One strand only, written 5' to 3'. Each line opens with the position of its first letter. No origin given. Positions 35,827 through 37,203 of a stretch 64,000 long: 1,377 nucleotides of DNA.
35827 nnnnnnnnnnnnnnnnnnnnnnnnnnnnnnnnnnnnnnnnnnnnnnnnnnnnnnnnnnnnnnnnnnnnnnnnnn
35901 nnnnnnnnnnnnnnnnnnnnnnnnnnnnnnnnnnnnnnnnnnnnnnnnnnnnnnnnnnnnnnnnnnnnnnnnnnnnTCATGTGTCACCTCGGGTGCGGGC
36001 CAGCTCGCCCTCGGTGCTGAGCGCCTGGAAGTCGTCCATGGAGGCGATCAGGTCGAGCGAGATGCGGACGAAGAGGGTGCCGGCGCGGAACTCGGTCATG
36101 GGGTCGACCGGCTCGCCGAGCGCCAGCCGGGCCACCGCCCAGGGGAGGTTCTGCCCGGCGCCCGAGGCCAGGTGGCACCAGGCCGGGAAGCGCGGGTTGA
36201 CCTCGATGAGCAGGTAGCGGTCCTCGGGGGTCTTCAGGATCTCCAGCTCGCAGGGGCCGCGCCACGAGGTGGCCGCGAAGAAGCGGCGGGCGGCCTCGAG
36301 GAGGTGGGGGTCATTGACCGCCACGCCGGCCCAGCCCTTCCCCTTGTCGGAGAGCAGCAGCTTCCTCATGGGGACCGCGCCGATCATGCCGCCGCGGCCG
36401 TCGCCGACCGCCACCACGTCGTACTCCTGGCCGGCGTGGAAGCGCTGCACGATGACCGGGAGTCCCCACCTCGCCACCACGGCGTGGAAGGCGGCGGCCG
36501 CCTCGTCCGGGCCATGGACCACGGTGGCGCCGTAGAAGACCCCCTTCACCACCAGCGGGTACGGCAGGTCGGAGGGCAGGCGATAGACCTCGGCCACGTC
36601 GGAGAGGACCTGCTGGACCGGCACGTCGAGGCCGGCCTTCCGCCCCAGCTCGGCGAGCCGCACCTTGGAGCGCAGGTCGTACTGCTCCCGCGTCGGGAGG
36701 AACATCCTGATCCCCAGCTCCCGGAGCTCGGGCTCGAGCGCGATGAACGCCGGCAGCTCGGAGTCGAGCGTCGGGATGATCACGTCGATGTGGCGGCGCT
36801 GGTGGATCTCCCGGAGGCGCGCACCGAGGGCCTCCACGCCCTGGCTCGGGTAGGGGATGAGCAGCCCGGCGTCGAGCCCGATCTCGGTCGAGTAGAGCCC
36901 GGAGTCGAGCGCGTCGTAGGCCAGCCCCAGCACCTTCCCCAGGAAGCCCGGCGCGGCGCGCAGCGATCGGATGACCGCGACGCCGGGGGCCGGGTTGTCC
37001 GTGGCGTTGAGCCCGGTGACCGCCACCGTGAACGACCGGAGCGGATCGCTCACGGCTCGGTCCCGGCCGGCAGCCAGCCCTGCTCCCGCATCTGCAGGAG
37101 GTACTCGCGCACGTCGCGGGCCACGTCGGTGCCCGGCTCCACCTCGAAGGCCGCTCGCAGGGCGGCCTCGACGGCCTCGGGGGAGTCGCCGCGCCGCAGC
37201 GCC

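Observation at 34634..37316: PqqD-like protein translationally coupled to an ATP-grasp ligase and an Orn/DAP/Arg-type PLP decarboxylase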

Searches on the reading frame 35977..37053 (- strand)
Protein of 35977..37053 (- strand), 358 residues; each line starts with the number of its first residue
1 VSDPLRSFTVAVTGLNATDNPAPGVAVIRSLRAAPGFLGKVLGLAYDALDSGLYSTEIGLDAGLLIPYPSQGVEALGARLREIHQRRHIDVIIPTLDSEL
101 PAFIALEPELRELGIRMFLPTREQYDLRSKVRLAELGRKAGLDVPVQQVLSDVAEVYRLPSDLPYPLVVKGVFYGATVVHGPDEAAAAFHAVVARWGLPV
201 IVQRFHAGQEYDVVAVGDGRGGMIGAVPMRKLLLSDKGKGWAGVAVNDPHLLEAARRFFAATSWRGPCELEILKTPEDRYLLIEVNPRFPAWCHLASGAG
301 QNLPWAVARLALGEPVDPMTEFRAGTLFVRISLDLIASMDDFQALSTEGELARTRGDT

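Call 7: search_protein_families(library=pfam, proteins=[window:35977-37053:-], max_evalue=0.01)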
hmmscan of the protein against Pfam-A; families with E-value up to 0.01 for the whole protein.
window:35977-37053:- (358 aa): 2 families
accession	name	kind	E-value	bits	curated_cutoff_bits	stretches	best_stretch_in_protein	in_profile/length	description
PF15632.11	ATPgrasp_Ter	-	1.4e-08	35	29.1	1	200-322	5-119/131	ATP-grasp in the biosynthetic pathway with Ter operon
PF02786.22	CPSase_L_D2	-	0.0026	17.8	19.8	0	251-316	141-208/211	Carbamoyl-phosphate synthase L chain, ATP binding domain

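Call 8: search_protein_families(library=ncbifam, proteins=[window:35977-37053:-], max_evalue=0.01)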
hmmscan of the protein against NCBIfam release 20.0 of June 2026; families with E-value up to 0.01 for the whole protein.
window:35977-37053:- (358 aa): 11 families
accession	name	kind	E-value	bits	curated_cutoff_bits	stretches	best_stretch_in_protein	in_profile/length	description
NF009405.0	PRK12767.1-4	equivalog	4.7e-19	68.5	390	1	69-337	51-315/320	carbamoyl phosphate synthase-like protein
NF009404.0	PRK12767.1-3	equivalog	1e-14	54.2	316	1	70-328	51-324/344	carbamoyl phosphate synthase-like protein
NF009402.0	PRK12767.1-1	equivalog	3e-10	39.4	218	1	24-324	16-311/329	carbamoyl phosphate synthase-like protein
NF009406.0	PRK12767.1-5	equivalog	1.7e-09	37.2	271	1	82-307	65-289/327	carbamoyl phosphate synthase-like protein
NF005315.0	PRK06849.1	equivalog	4e-09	36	406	1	65-295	53-282/389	hypothetical protein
NF002563.0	PRK02186.1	subfamily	1.3e-08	33.6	625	1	127-231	105-213/890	argininosuccinate lyase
NF009403.0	PRK12767.1-2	equivalog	4.8e-07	29.3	286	1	80-233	57-211/342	carbamoyl phosphate synthase-like protein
TIGR01369.1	CPSaseII_lrg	equivalog_domain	0.00047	17.9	1027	0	110-224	649-770/1052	carbamoyl-phosphate synthase (glutamine-hydrolyzing) large subunit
NF002378.0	PRK01372.1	subfamily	0.00076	18.3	243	1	130-223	101-196/305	D-alanine--D-alanine ligase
NF003671.0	PRK05294.1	equivalog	0.00099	16.8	599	0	130-227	667-770/1058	carbamoyl-phosphate synthase large subunit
NF010623.0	PRK14016.1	subfamily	0.0044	15.2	877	1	138-218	223-307/871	cyanophycin synthetase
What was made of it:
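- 35977..37053 (-): ATP-grasp ligase (358 aa, GTG start inside a GTGA overlap). PF15632 and PRK12767-like (calls 7, 8).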

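Call 9: find_homologous_proteins(query=window:35977-37053:-, max_evalue=0.00001)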
Query window:35977-37053:- (358 aa): 3871 proteins with E <= 0.00001 among 8000 candidates; the best 120 are listed.
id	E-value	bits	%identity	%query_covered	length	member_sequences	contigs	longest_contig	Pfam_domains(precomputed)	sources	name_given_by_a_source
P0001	2.4e-235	798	100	100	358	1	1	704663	PF15632.12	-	-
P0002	3.6e-234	794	100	100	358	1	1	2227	PF15632.12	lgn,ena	-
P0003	7.1e-229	777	97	100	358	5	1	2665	PF15632.12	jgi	jgi:carbamoyl-phosphate synthase large subunit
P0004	9.5e-227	770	96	100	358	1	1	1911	PF15632.12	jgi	jgi:carbamoyl-phosphate synthase large subunit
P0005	4.7e-225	764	96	100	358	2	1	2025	PF15632.12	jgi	jgi:carbamoyl-phosphate synthase large subunit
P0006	5.4e-225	764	96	100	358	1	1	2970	PF15632.12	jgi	jgi:carbamoyl-phosphate synthase large subunit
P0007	1.4e-224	763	95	100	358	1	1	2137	PF15632.12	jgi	jgi:carbamoyl-phosphate synthase large subunit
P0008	3.2e-207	706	89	100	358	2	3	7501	PF15632.12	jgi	jgi:carbamoyl-phosphate synthase large subunit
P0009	1.5e-202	690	86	100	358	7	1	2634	PF15632.12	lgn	-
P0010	2.9e-202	690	88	99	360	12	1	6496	PF15632.12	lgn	-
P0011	2.4e-195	667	84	100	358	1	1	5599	PF15632.12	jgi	jgi:carbamoyl-phosphate synthase large subunit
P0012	7.8e-186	635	81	99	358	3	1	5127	PF15632.12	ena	-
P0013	2.1e-182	624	81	98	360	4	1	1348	PF15632.12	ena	-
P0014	9.3e-182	622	79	99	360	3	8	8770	PF15632.12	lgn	-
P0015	6.5e-181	619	80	99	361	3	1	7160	PF15632.12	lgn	-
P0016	2.6e-180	617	79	99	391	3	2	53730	PF15632.12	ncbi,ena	-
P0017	3.6e-180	617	80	96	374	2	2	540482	PF15632.12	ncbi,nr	ncbi:MAG: ATP-grasp domain-containing protein [Anaeromyxobacter sp.]|nr:ATP-grasp domain-containing 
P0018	3.9e-180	617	79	99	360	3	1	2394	PF15632.12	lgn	-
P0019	7.7e-180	616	78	100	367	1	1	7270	PF15632.12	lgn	-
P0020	1.5e-177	608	76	96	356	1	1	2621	PF15632.12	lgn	-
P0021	4.6e-177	607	76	98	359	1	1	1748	PF15632.12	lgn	-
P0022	8.2e-177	606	77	97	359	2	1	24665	PF15632.12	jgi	jgi:carbamoyl-phosphate synthase large subunit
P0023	3.2e-176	604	76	99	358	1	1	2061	PF15632.12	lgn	-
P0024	6.5e-176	603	77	99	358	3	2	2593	PF15632.12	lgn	-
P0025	1.1e-175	602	78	99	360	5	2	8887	PF15632.12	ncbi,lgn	-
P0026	1.4e-175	602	77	96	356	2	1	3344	PF15632.12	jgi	-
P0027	6.5e-175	600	77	96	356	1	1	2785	PF15632.12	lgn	-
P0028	1.8e-173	595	77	96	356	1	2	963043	PF15632.12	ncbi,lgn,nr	ncbi:MAG: ATP-grasp domain-containing protein [Deltaproteobacteria bacterium]|nr:ATP-grasp domain-co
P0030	1.2e-168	579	75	96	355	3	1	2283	PF15632.12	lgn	-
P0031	2.7e-162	558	68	98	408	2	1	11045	PF15632.12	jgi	-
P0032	3.4e-161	554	70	97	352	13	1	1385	PF15632.12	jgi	jgi:carbamoyl-phosphate synthase large subunit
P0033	3.8e-161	554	71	99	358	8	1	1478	PF15632.12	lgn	-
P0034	8.5e-161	553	70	96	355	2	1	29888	PF15632.12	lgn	-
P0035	3.3e-160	551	68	97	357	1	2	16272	PF15632.12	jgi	jgi:carbamoyl-phosphate synthase large subunit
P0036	1.7e-158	546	68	97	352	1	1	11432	PF15632.12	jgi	jgi:carbamoyl-phosphate synthase large subunit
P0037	1.8e-158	545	69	96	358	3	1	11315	PF15632.12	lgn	-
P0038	6.8e-158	544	67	97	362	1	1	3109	PF15632.12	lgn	-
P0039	2.1e-157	542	65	98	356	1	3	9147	PF15632.12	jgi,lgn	jgi:carbamoyl-phosphate synthase large subunit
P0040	3.0e-157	541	69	98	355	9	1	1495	PF15632.12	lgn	-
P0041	4.5e-157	541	65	98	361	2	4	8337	PF15632.12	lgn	-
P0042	5.2e-156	537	67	96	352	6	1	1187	PF15632.12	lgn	-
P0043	2.2e-155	535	67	96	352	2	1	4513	PF15632.12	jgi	jgi:carbamoyl-phosphate synthase large subunit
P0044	2.5e-154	532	66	97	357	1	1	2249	PF15632.12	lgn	-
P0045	3.0e-154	532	65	96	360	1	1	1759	PF15632.12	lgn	-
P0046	6.1e-154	531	66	97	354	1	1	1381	PF15632.12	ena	-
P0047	1.1e-153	530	65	96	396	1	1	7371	PF15632.12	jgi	jgi:carbamoyl-phosphate synthase large subunit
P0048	1.3e-153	529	65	97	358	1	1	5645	PF15632.12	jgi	jgi:carbamoyl-phosphate synthase large subunit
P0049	1.7e-153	529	64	97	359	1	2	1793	PF15632.12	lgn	-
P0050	2.1e-153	529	66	97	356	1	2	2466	PF15632.12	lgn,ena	-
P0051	3.9e-153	528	66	97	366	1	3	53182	PF15632.12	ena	-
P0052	5.7e-153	527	66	96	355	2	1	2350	PF15632.12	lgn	-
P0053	6.2e-153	527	66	97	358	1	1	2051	PF15632.12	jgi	-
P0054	1.2e-152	526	66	97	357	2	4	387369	PF15632.12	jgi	jgi:carbamoyl-phosphate synthase large subunit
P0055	1.4e-152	526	66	96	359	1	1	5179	PF15632.12,PF02786.23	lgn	-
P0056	5.0e-152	524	64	97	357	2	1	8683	PF15632.12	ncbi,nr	ncbi:MAG: biotin carboxylase [Deltaproteobacteria bacterium]|nr:biotin carboxylase [Deltaproteobacte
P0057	1.1e-151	523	65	96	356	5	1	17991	PF15632.12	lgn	-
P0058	1.7e-151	522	67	98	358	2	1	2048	PF15632.12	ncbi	-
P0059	2.3e-151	522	63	97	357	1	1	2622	PF15632.12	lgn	-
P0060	1.4e-150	519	66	98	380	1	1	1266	PF15632.12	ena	-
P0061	8.5e-150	517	63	99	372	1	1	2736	PF15632.12,PF02786.23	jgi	jgi:carbamoyl-phosphate synthase large subunit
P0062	2.4e-149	515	66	96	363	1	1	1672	PF15632.12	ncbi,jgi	jgi:carbamoyl-phosphate synthase large subunit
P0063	2.7e-149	515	64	96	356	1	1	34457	PF15632.12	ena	-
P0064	5.7e-149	514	66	98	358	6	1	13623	PF15632.12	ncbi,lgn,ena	-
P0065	6.2e-149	514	64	96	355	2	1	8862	PF15632.12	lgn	-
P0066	6.6e-149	514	65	96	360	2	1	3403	PF15632.12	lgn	-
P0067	6.8e-149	514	65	96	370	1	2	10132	PF15632.12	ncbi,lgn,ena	-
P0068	3.6e-148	512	62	97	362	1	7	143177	PF15632.12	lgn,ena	-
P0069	2.3e-147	509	63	96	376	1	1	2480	PF15632.12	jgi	jgi:carbamoyl-phosphate synthase large subunit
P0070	2.9e-147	509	64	96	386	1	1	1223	PF15632.12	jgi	jgi:carbamoyl-phosphate synthase large subunit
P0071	4.4e-147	508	65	96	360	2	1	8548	PF15632.12,PF02786.23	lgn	-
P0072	1.5e-146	506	62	97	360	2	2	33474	PF15632.12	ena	-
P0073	1.9e-146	506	62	97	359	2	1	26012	PF15632.12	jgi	jgi:carbamoyl-phosphate synthase large subunit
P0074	8.0e-146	504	64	96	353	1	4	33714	PF15632.12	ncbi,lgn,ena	-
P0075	3.2e-145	502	63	98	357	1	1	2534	PF15632.12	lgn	-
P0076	9.1e-143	494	63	96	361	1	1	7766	PF15632.12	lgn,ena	-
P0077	1.4e-142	493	65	96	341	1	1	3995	PF15632.12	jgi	jgi:carbamoyl-phosphate synthase large subunit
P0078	1.6e-141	490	64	96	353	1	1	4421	PF15632.12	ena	-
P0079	4.0e-141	488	64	96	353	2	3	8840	PF15632.12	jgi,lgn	jgi:carbamoyl-phosphate synthase large subunit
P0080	7.1e-141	488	63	96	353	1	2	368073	PF15632.12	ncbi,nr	ncbi:MAG: ATP-grasp domain-containing protein [Myxococcales bacterium]|nr:ATP-grasp domain-containin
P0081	1.5e-140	487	63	96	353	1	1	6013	PF15632.12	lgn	-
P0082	8.8e-140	484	61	97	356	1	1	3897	PF15632.12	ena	-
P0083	1.0e-139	484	61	97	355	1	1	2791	PF15632.12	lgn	-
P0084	1.1e-139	484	63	97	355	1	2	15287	PF15632.12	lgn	-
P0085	1.4e-139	483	62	97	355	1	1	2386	PF15632.12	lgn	-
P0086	3.4e-139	482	61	100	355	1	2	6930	PF15632.12,PF02655.20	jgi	-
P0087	9.1e-139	481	61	97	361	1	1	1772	PF15632.12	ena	-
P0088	1.2e-138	480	60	96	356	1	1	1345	PF15632.12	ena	-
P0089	1.3e-138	480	60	97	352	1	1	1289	PF15632.12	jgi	jgi:carbamoyl-phosphate synthase large subunit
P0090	3.2e-138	479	65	89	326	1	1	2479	PF15632.12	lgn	-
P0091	3.5e-138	479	61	98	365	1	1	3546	PF15632.12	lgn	-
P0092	5.0e-138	478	59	100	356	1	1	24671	PF15632.12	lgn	-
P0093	5.4e-138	478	60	97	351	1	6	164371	PF15632.12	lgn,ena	-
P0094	5.8e-138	478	60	97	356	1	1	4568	PF15632.12,PF02655.20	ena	-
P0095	6.3e-138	478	61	99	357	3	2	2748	PF15632.12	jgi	-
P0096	9.2e-138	477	61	96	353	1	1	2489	PF15632.12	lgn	-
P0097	1.4e-137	477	61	99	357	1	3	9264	PF15632.12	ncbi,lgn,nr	ncbi:ATP-grasp domain-containing protein [Myxococcota bacterium]|nr:ATP-grasp domain-containing prot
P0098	3.2e-137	476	62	96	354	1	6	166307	PF15632.12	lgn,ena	-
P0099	3.6e-137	475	60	99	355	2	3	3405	PF15632.12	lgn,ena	-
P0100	4.0e-137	475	60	98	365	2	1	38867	PF15632.12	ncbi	-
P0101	4.9e-137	475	59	98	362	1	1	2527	PF15632.12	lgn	-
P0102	5.7e-137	475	61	98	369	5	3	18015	PF15632.12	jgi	jgi:carbamoyl-phosphate synthase large subunit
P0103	6.7e-137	474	61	96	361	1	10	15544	PF15632.12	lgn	-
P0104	7.6e-137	474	59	96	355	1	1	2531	PF15632.12,PF02655.20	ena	-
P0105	8.4e-137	474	60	100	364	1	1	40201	PF15632.12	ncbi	-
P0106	9.9e-137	474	61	97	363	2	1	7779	PF15632.12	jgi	jgi:carbamoyl-phosphate synthase large subunit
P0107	1.3e-136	474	59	97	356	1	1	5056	PF15632.12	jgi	-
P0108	1.9e-136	473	60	98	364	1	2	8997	PF15632.12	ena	-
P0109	2.5e-136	473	57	98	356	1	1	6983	PF15632.12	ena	-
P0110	2.5e-136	473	61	96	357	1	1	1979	PF15632.12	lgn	-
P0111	4.3e-136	472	60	98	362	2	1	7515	PF15632.12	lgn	-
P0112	5.1e-136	472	58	99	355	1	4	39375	PF15632.12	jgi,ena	jgi:carbamoyl-phosphate synthase large subunit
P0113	5.9e-136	471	61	99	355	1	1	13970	PF15632.12,PF02655.20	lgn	-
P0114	6.5e-136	471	60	96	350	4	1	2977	PF15632.12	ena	-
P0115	7.2e-136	471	60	98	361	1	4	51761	PF15632.12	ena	-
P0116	7.3e-136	471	61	96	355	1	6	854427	PF15632.12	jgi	jgi:carbamoyl-phosphate synthase large subunit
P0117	8.0e-136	471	59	100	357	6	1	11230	PF15632.12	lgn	-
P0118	8.1e-136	471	61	98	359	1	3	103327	PF15632.12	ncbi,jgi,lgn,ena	-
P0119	8.4e-136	471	60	97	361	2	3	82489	PF15632.12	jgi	-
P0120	8.9e-136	471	59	100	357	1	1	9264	PF15632.12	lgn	-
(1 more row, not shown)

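Call 11: find_related_loci(query=A1, collection=genome_contigs, flank=8000)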
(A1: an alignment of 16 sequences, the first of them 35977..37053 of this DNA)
Query A1 (358 aa) in genome_contigs; peptide patterns used: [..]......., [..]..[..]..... (x = any residue, [..] = any of these).
418 stretches matched a pattern; 363 encode a relative of the query (tblastn E <= 1e-3); the best 80 are kept; 80 distinct loci.
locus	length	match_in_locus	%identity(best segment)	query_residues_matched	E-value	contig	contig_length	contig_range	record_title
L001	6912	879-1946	87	2-357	0e+0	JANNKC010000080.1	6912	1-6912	MAG: Anaeromyxobacter sp. isolate SOY_4_C_metabat_247 SOY_4_C_k141_1865465, whole genome shotgun sequence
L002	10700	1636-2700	80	1-355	0e+0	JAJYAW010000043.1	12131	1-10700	MAG: Myxococcales bacterium isolate BP8.bin42 NODE_8148_length_12131_cov_3.422109, whole genome shotgun sequence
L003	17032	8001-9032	77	6-349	3e-170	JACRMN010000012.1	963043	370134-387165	MAG: Deltaproteobacteria bacterium isolate NC_groundwater_1908_Pr3_S2p5_74_37 SR2-18-S2p5_coassembly_scaffold_47894, who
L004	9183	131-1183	68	6-356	2e-165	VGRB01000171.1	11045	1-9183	MAG: Deltaproteobacteria bacterium isolate K_DeepCast_100m_m1_326 K_DeepCast_100m_m1_326_Ga0194127_10008447, whole genom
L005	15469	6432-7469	70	6-351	3e-165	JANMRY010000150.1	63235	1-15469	MAG: Anaeromyxobacter sp. isolate SOY_30_concoct_107_sub SOY_30_k141_4514520, whole genome shotgun sequence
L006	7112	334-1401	71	1-356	5e-160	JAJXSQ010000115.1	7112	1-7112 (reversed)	MAG: Myxococcales bacterium isolate BP4.bin12 NODE_15704_length_7112_cov_3.631496, whole genome shotgun sequence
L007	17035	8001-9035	66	7-351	4e-158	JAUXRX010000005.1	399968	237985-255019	MAG: Archangium sp. isolate C12_metabat.bin.17_sub C12_k141_368673, whole genome shotgun sequence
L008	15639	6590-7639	66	3-351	3e-155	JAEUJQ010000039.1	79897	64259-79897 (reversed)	MAG: Myxococcaceae bacterium isolate new MAG-73 k141_1280006, whole genome shotgun sequence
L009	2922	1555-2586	65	8-351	7e-159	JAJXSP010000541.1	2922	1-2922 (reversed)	MAG: Myxococcales bacterium isolate BP4.bin10 NODE_60485_length_2922_cov_1.291950, whole genome shotgun sequence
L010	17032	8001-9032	67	8-351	5e-151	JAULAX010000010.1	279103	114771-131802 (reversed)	MAG: Anaeromyxobacteraceae bacterium isolate MAG.18 contig_399, whole genome shotgun sequence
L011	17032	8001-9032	64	10-353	3e-149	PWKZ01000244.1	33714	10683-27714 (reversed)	MAG: Bradymonadales bacterium isolate CSSed10_215 CS-Sed10-C1600, whole genome shotgun sequence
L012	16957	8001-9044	67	1-351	3e-159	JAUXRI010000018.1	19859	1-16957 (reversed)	MAG: Myxococcales bacterium isolate C12_maxbin.062_sub C12_k141_95718, whole genome shotgun sequence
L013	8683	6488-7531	64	10-357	1e-143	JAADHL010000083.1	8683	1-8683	MAG: Deltaproteobacteria bacterium isolate M_MetaBat.191 contig-127_14327, whole genome shotgun sequence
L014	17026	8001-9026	63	9-351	2e-143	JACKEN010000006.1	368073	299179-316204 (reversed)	MAG: Deltaproteobacteria bacterium isolate HK-STAS-MYXO-34 HK-STAS-MYXO-34_6, whole genome shotgun sequence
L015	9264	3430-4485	61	1-355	2e-141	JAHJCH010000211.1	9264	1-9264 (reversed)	MAG: Myxococcota bacterium isolate Modern_marine.mb.298 Modern_marine.mb.298_k141_1570075, whole genome shotgun sequence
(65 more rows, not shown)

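Call 15: search_solved_structures(query=A1, max_evalue=0.01)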
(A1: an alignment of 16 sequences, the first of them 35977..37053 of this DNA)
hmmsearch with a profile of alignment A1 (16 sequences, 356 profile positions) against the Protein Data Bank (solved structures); distinct sequences matched with E-value up to 0.01: 33.
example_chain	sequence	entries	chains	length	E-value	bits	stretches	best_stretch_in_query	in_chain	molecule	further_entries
1a9x_A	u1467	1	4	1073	8.1e-13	51.3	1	103-314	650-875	CARBAMOYL PHOSPHATE SYNTHETASE (LARGE CHAIN)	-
1ce8_A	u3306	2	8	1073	1.4e-12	50.5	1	103-314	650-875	PROTEIN (CARBAMOYL-PHOSPHATE SYNTHASE) | carbamoyl phosphate synthetase large chain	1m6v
1bxr_A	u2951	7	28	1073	1.4e-12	50.5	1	103-314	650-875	CARBAMOYL-PHOSPHATE SYNTHASE | CARBAMOYL PHOSPHATE SYNTHETASE: LARGE SUBUNIT | CARBAMOYL PHOSPHATE SYNTHETASE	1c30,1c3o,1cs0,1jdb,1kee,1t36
2pn1_A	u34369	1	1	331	3.8e-08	35.9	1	57-308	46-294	Carbamoylphosphate synthase large subunit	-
2dzd_A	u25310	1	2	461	2.1e-07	33.5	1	25-287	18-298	pyruvate carboxylase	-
8evy_B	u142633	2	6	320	2.7e-07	33.1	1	136-284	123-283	D-alanine--D-alanine ligase B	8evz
3lp8_A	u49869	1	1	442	1.6e-06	30.6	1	80-237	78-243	Phosphoribosylamine-glycine ligase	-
7lgm_A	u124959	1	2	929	2.8e-05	26.5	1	128-213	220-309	Cyanophycin synthase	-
2yl2_A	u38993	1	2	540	4.8e-05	25.7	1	145-320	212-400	ACETYL-COA CARBOXYLASE 1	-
4zqi_A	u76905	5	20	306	6.2e-05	25.4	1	149-284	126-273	D-alanine--D-alanine ligase | D-alanine-D-alanine ligase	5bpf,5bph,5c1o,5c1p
3v4z_A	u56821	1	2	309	6.4e-05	25.3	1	149-284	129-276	D-alanine--D-alanine ligase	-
5d8d_A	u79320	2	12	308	0.00015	24.1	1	127-210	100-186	D-alanine--D-alanine ligase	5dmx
2xcl_A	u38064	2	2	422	0.00016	24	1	94-243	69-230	PHOSPHORIBOSYLAMINE--GLYCINE LIGASE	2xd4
2ip4_A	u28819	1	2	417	0.00024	23.4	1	102-218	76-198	Phosphoribosylamine--glycine ligase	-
2yrw_A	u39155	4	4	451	0.00026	23.3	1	77-218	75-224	Phosphoribosylglycinamide synthetase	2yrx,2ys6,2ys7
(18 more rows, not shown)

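Call 32: predict_structure(alignment_id=A1)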
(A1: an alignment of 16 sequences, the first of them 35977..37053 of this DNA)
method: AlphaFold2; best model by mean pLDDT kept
length: 358 residues; sequences in the alignment: 16
mean_pLDDT: 86.0   pTM: 0.85
mean pLDDT of the five models: 86.0, 83.6, 79.4, 72.6, 63.1
residues with pLDDT >= 90: 220; 70-90: 87; 50-70: 35; < 50: 16
segments of 3 or more residues with pLDDT < 50: 1-4, 236-238, 354-358
pLDDT, mean of each block of 10 residues (from residue 1): 65 74 85 91 79 63 87 93 95 92 96 97 88 89 93 89 88 84 95 88 93 96 96 61 90 97 95 95 92 90 97 95 87 57 71 48
secondary structure, 60 per line:
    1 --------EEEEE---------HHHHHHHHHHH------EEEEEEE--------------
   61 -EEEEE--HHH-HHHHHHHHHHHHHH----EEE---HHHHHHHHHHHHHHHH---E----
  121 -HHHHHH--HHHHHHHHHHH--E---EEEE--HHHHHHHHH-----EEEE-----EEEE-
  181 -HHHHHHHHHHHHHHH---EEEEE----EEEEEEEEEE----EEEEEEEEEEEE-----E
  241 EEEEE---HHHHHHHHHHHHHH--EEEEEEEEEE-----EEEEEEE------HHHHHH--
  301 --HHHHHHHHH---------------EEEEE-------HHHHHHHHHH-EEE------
elements in order: E9-13 H23-33 E40-46 E62-66 H73-86 E91-93 H97-112 H122-127 H130-140 E147-150 H153-161 E167-170 E176-179 H182-196 E200-204 E209-218 E223-234 E240-245 H249-262 E265-274 E280-286 H293-298 H303-311 E327-331 H339-348 E350-352

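Call 34: fold_search(model_id=the predicted structure, library=pdb)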
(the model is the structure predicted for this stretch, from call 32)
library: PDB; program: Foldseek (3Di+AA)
matches with E <= 10: 1652; with E <= 0.001: 793
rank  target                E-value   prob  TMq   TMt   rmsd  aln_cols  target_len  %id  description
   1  2pn1                  1.5e-19  1.00  0.72  0.83   3.9       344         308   16  Crystal structure of carbamoylphosphate synthase large subunit (split gene in MJ) (ZP_00538348.1) from Exiguobacterium s (released 2007-05-08)
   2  2dzd_A                2.3e-18  1.00  0.60  0.49   6.3       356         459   19  Crystal structure of the biotin carboxylase domain of pyruvate carboxylase (released 2007-09-25)
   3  1a9x_A                2.6e-18  1.00  0.62  0.24   5.7       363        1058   16  CARBAMOYL PHOSPHATE SYNTHETASE: CAUGHT IN THE ACT OF GLUTAMINE HYDROLYSIS (released 1998-10-21)
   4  1c30_A                1.4e-17  1.00  0.61  0.24   5.5       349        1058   17  CRYSTAL STRUCTURE OF CARBAMOYL PHOSPHATE SYNTHETASE: SMALL SUBUNIT MUTATION C269S (released 1999-12-10)
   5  1m6v_A                1.4e-17  1.00  0.60  0.23   5.5       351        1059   16  Crystal Structure of the G359F (small subunit) Point Mutant of Carbamoyl Phosphate Synthetase (released 2002-07-31)
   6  1ce8_A                1.6e-17  1.00  0.61  0.24   5.5       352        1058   17  CARBAMOYL PHOSPHATE SYNTHETASE FROM ESCHERICHIS COLI WITH COMPLEXED WITH THE ALLOSTERIC LIGAND IMP (released 1999-07-26)
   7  1bxr_A                1.8e-17  1.00  0.61  0.23   5.8       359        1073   16  STRUCTURE OF CARBAMOYL PHOSPHATE SYNTHETASE COMPLEXED WITH THE ATP ANALOG AMPPNP (released 1999-04-20)
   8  4wd3_A                2.0e-17  1.00  0.57  0.53  13.3       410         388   13  Crystal structure of an L-amino acid ligase RizA (released 2015-09-09)
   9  3vot_B                2.2e-17  1.00  0.63  0.58   4.4       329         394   17  Crystal structure of L-amino acid ligase from Bacillus licheniformis (released 2012-11-07)
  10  2dzd_B                2.2e-17  1.00  0.59  0.49   6.5       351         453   19  Crystal structure of the biotin carboxylase domain of pyruvate carboxylase (released 2007-09-25)
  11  5dou_B                2.3e-17  1.00  0.60  0.17   5.3       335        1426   17  Crystal Structure of Human Carbamoyl phosphate synthetase I (CPS1), ligand-bound form (released 2015-12-09)
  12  2vpq_A                3.3e-17  1.00  0.68  0.56   4.4       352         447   15  Crystal structure of biotin carboxylase from S. aureus complexed with AMPPNP (released 2008-09-09)
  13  1jdb_K                3.5e-17  1.00  0.62  0.24   5.6       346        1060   17  CARBAMOYL PHOSPHATE SYNTHETASE FROM ESCHERICHIA COLI (released 1998-06-17)
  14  2yl2_A                4.8e-17  1.00  0.66  0.51   9.8       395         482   14  Crystal structure of human acetyl-CoA carboxylase 1, biotin carboxylase (BC) domain (released 2011-06-15)
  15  5mlk_A                6.1e-17  1.00  0.66  0.54   4.8       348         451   16  Biotin dependent carboxylase AccA3 dimer from Mycobacterium tuberculosis (Rv3285) (released 2017-03-08)
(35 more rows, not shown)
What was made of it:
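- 35977..37053 (-): Foldseek's best hit is 2pn1, of unknown function, followed by CPS, biotin carboxylases, L-amino-acid ligases and Ddl (calls 32, 34).
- On Graspetide (MdnB/MdnC-type) ATP-grasp maturases: The best hits are PRK12767, CPS, 2pn1 and L-amino-acid ligases (calls 8, 15, 34).
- M23 enzymes and Ddl-like ligases are cell-wall enzymes, and Ddl is among the ligase's structural neighbours (calls 15, 34).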

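Call 66: search_protein_families(library=padloc, proteins=[window:35977-37053:-], max_evalue=0.001)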
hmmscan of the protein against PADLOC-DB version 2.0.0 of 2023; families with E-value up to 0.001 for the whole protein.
window:35977-37053:- (358 aa): 0 families
